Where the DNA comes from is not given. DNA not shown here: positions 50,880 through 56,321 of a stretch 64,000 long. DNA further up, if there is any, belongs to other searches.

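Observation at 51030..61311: Four-gene TerB / DUF2791-type ATPase / Lhr-like helicase / giant DUF4011 helicase-nuclease-like operon: a Shango-like core coupled to an Hhe-like fourth gene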

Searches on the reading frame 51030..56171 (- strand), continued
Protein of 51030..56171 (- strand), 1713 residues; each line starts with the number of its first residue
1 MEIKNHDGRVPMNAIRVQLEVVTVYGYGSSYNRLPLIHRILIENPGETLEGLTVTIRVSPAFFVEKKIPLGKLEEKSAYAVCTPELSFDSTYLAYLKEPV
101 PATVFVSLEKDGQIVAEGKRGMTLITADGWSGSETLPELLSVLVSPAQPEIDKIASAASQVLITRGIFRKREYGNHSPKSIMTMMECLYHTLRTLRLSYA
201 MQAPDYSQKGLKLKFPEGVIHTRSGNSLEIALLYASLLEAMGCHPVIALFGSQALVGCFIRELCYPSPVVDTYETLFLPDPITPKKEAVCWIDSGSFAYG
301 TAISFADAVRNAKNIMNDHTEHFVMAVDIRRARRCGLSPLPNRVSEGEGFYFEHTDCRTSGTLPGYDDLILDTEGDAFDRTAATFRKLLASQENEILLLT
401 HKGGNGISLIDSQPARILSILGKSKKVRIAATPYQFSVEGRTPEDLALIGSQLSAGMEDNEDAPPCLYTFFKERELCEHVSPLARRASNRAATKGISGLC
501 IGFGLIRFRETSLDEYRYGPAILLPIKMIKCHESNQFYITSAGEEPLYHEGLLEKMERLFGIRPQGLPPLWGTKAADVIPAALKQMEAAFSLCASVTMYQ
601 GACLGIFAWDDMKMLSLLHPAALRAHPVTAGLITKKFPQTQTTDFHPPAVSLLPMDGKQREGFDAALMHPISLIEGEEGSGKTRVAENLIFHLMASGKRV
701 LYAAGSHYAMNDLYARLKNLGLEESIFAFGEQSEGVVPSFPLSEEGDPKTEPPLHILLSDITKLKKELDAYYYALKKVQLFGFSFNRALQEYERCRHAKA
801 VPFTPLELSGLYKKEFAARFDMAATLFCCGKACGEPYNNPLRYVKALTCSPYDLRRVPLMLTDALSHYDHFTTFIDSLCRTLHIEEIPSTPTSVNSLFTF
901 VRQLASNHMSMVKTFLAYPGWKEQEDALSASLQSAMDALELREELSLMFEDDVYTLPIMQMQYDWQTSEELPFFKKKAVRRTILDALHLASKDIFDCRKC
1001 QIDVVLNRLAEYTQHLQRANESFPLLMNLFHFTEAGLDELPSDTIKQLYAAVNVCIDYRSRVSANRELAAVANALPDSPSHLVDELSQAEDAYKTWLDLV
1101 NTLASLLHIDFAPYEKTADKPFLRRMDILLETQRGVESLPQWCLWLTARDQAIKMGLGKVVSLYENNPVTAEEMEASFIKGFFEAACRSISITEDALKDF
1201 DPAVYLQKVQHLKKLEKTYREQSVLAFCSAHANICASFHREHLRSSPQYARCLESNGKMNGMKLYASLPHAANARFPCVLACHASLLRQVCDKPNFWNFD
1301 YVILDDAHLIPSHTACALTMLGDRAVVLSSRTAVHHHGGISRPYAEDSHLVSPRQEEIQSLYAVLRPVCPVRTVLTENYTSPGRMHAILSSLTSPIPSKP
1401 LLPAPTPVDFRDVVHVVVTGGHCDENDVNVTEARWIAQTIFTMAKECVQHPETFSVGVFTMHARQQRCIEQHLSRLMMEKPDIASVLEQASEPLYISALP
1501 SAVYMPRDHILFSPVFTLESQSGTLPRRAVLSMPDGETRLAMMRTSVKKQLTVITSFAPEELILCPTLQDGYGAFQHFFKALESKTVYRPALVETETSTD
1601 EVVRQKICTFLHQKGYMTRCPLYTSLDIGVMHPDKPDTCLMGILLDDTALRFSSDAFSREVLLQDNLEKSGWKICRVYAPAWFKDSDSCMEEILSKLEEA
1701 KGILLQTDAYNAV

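Call 67: get_annotated_region(hit=H4, flank=8000)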
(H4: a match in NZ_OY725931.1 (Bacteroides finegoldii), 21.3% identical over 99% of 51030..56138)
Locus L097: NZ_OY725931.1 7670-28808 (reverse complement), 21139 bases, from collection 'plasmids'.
description: Bacteroides finegoldii strain Bacteroides finegoldii TSDC17.2-1.1 plasmid 29, complete sequence
organism: Bacteroides finegoldii (NCBI taxid 338188)
taxonomy: Bacteria; Bacteroidota; Bacteroidia; Bacteroidales; Bacteroidaceae; Bacteroides; Bacteroides finegoldii
host: -; source: -; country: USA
typing (MOB-suite, as given by PLSDB): non-mobilizable
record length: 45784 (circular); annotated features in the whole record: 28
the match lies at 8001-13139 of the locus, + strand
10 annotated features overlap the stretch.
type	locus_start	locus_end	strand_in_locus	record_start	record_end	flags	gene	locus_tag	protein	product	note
CDS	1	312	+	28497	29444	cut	-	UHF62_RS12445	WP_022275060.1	glycoside hydrolase family 16 protein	-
CDS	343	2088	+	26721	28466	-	-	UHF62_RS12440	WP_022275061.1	fimbrillin family protein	-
CDS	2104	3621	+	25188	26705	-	-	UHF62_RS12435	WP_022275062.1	hypothetical protein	-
CDS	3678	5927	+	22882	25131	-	bglX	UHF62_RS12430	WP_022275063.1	beta-glucosidase BglX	GO:0005975 - carbohydrate metabolic process [Evidence IEA]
CDS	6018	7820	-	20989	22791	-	rpsA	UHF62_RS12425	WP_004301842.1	30S ribosomal protein S1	-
CDS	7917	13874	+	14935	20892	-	-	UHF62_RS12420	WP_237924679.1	DUF3320 domain-containing protein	-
CDS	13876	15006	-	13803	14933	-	-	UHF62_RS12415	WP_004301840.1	reverse transcriptase family protein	-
CDS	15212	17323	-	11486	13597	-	-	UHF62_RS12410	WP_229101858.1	DUF5686 family protein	-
CDS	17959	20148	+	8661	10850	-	-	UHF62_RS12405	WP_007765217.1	glutamine synthetase III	-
CDS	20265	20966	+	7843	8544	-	-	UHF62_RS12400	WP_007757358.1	Crp/Fnr family transcriptional regulator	GO:0006355 - regulation of DNA-templated transcription [Evidence IEA]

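Call 89: search_solved_structures(query=window:51030-56138:-, max_evalue=1)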
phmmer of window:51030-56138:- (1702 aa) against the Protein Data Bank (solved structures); distinct sequences matched with E-value up to 1: 10.
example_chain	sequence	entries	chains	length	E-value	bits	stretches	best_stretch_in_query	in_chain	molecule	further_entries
8rd3_A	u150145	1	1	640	2.6e-05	25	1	644-713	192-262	ATP-dependent helicase NAM7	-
2xzl_A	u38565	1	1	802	3.5e-05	24.5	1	644-713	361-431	ATP-DEPENDENT HELICASE NAM7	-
9qdq_A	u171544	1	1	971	4.4e-05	24.2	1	644-713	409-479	ATP-dependent helicase NAM7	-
2xzo_A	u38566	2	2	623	0.003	18.1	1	641-712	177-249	REGULATOR OF NONSENSE TRANSCRIPTS 1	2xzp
2gjk_A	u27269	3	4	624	0.003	18.1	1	641-712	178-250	Regulator of nonsense transcripts 1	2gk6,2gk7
6ej5_A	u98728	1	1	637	0.0031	18.1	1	641-712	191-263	Regulator of nonsense transcripts 1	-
2wjv_A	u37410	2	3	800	0.0043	17.6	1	642-712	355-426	REGULATOR OF NONSENSE TRANSCRIPTS 1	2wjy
9qwn_A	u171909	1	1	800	0.0056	17.2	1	644-712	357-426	Isoform 2 of Regulator of nonsense transcripts 1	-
4b3g_A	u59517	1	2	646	0.12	12.8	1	629-707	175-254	DNA-BINDING PROTEIN SMUBP-2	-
4b3f_X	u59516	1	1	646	0.12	12.8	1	629-707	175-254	DNA-BINDING PROTEIN SMUBP-2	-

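Call 90: search_solved_structures(query=P0011, max_evalue=0.001)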
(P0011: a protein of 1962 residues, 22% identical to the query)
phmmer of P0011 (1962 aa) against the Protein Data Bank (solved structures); distinct sequences matched with E-value up to 0.001: 6.
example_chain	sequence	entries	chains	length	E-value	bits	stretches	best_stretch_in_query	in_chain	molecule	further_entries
4b3f_X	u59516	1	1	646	5.4e-09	36.7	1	1275-1423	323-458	DNA-BINDING PROTEIN SMUBP-2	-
4b3g_A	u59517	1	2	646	5.4e-09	36.7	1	1275-1423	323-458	DNA-BINDING PROTEIN SMUBP-2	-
5mzn_A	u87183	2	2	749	7.7e-05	22.9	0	1323-1369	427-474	Helicase SEN1,Helicase SEN1 | Helicase SEN1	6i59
2xzo_A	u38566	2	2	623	0.00061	19.9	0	673-747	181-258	REGULATOR OF NONSENSE TRANSCRIPTS 1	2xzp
2gjk_A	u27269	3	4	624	0.00062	19.9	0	673-747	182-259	Regulator of nonsense transcripts 1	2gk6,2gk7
6ej5_A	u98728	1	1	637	0.00067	19.8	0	673-747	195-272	Regulator of nonsense transcripts 1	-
